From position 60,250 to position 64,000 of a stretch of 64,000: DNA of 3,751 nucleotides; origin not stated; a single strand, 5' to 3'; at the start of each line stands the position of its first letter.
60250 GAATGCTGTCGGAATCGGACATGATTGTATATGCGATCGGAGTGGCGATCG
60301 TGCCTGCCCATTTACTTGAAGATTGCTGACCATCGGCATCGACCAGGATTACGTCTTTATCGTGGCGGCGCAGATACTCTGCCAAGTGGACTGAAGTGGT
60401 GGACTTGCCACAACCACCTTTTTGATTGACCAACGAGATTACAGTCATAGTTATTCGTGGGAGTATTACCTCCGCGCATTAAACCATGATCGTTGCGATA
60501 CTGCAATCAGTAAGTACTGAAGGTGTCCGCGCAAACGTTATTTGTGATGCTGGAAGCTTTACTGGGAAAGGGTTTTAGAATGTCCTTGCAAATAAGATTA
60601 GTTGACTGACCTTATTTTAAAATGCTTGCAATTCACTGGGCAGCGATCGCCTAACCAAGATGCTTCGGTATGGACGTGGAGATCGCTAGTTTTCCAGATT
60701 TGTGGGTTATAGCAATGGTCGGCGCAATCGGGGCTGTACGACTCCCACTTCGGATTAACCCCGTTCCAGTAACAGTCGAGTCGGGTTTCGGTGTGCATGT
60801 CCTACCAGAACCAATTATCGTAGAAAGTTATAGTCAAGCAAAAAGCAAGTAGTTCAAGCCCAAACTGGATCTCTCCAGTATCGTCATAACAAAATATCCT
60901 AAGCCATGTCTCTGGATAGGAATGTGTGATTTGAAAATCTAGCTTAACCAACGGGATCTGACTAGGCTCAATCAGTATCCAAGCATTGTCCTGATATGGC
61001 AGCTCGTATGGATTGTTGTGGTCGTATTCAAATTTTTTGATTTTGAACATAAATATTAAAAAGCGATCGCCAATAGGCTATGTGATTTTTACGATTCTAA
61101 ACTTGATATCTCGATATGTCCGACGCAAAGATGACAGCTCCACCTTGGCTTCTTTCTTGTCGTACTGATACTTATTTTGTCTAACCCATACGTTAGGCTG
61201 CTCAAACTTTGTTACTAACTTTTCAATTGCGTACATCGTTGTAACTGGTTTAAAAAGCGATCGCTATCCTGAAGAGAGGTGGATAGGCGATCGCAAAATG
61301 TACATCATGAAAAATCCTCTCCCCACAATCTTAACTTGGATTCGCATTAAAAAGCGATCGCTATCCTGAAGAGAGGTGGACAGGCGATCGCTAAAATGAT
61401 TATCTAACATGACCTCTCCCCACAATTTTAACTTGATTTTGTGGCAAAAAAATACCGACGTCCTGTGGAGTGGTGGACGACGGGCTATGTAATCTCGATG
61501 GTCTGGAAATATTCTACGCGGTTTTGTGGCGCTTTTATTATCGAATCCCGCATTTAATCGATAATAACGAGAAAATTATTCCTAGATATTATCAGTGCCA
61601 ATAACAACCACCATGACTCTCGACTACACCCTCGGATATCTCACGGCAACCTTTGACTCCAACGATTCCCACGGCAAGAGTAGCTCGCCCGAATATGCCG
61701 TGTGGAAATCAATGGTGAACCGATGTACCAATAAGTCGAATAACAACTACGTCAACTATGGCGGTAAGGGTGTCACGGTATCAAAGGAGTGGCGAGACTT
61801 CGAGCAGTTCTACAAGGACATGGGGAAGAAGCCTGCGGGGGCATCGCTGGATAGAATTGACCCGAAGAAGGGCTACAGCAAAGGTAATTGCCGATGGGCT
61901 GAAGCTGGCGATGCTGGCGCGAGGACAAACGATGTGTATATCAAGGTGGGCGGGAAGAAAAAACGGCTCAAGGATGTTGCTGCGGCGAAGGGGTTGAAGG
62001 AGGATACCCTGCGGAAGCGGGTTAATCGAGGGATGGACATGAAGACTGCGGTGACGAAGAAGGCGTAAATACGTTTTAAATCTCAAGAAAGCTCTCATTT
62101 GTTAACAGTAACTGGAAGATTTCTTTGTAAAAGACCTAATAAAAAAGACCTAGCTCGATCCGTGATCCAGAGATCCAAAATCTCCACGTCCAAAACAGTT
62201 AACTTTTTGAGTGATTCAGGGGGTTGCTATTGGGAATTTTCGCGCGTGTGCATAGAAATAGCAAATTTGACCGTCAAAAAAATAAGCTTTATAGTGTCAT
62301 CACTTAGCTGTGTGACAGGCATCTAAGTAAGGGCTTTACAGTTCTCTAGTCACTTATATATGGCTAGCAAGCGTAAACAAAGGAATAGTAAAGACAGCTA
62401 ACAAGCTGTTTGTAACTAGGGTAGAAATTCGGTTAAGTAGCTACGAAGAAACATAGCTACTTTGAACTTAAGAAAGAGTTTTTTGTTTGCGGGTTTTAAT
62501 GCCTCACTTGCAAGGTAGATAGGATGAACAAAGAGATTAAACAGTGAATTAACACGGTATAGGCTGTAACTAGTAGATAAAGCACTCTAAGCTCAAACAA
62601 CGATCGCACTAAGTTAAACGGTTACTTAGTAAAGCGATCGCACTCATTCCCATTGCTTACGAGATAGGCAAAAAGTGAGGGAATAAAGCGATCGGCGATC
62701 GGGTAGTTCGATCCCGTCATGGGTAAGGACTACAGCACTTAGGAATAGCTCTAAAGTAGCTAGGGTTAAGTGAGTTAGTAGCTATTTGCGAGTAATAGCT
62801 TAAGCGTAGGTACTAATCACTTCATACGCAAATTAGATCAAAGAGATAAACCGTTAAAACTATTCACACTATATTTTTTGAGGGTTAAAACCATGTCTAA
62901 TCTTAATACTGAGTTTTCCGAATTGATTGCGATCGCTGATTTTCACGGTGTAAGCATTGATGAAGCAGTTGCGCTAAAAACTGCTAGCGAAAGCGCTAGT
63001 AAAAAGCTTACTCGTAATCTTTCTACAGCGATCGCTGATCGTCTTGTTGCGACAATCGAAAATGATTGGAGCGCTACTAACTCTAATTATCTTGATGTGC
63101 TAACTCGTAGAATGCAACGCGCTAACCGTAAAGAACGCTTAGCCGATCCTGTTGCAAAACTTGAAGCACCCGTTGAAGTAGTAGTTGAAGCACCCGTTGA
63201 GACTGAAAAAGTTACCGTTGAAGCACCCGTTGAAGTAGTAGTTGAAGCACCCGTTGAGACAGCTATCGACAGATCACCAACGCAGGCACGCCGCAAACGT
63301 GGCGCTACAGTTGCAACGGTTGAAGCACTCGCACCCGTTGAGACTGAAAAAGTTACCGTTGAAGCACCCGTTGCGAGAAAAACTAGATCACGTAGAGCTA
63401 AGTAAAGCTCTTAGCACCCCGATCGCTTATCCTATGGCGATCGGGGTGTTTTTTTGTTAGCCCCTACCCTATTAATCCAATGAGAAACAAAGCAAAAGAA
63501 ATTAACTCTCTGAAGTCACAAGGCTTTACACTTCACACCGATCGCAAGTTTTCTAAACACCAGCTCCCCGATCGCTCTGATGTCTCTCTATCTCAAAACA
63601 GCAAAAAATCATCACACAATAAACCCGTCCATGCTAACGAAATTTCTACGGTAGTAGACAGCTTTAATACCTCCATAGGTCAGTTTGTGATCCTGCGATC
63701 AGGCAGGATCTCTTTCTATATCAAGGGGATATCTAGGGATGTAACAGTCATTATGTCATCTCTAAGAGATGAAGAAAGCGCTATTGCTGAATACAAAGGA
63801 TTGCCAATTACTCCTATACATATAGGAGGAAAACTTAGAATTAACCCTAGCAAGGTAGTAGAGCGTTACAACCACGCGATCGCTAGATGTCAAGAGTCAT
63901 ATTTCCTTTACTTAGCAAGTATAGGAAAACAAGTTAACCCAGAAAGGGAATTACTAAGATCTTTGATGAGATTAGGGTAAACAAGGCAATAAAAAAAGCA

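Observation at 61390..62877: Second HIP1-free patch: G-rich phage-type gene followed by an AT-rich 0.8-kb non-coding region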

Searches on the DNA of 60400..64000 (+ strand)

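Call 12: search_dna_similar(query=window:60400-64000:+, collection=plasmids, mode=distant, max_rows=15)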
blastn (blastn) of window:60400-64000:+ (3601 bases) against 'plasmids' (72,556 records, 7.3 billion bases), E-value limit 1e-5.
No match.

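Call 13: search_dna_similar(query=window:60400-64000:+, collection=phages, mode=distant, max_rows=15)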
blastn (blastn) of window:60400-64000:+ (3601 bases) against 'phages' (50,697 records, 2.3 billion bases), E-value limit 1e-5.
No match.

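Call 48: search_rna_families(source=window, start=61200, end=63000, threshold=evalue, max_evalue=5)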
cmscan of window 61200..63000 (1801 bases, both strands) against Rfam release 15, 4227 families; matches with E-value up to 5: 1.
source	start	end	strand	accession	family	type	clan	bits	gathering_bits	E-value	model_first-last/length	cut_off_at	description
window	62285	62322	+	RF04271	mir-1244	Gene; miRNA;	-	19.5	105.4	4.6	22-59/84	no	mir-1244 microRNA precursor family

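Call 89: search_rna_families(sources=[L005, L035, L081], threshold=evalue, max_evalue=1)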
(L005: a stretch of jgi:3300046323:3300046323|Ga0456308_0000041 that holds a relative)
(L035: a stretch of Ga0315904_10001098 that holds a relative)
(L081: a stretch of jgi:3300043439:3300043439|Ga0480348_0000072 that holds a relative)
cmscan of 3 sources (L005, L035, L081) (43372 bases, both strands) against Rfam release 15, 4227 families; matches with E-value up to 1: 5.
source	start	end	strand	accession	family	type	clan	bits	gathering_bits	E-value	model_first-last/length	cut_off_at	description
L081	8078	8193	+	RF00514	His_leader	Cis-reg; leader;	-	34.7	49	0.054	1-126/126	no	Histidine operon leader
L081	7376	7486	+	RF00514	His_leader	Cis-reg; leader;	-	32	49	0.19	1-126/126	no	Histidine operon leader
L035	8546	8605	+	RF02399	NsiR1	Gene; sRNA;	-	25.1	39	0.71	1-60/60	no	Nitrogen stress-induced RNA 1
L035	7272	7357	-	RF03859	mir-6132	Gene; miRNA;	-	24.1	112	0.44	1-94/94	no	mir-6132 microRNA precursor family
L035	7146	7391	-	RF01390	isrG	Gene; sRNA;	-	19.6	100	0.28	1-279/279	no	isrG Hfq binding RNA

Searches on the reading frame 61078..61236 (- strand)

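Call 7: search_protein_families(library=pfam, proteins=[window:61078-61236:-], max_evalue=0.01)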
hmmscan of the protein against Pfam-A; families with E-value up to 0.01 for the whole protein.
window:61078-61236:- (52 aa): 1 family
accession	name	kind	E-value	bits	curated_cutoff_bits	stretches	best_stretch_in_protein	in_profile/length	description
PF15960.10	DUF4763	-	0.0065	16.2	30.1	1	14-50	192-228/236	Domain of unknown function (DUF4763)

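Call 8: search_protein_families(library=phrogs, proteins=[window:61078-61236:-], max_evalue=0.01)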
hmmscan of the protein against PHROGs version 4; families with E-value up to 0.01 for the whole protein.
window:61078-61236:- (52 aa): 0 families

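Call 9: search_protein_families(library=ncbifam, proteins=[window:61078-61236:-], max_evalue=0.01)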
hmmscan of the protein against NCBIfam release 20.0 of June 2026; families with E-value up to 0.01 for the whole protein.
window:61078-61236:- (52 aa): 0 families
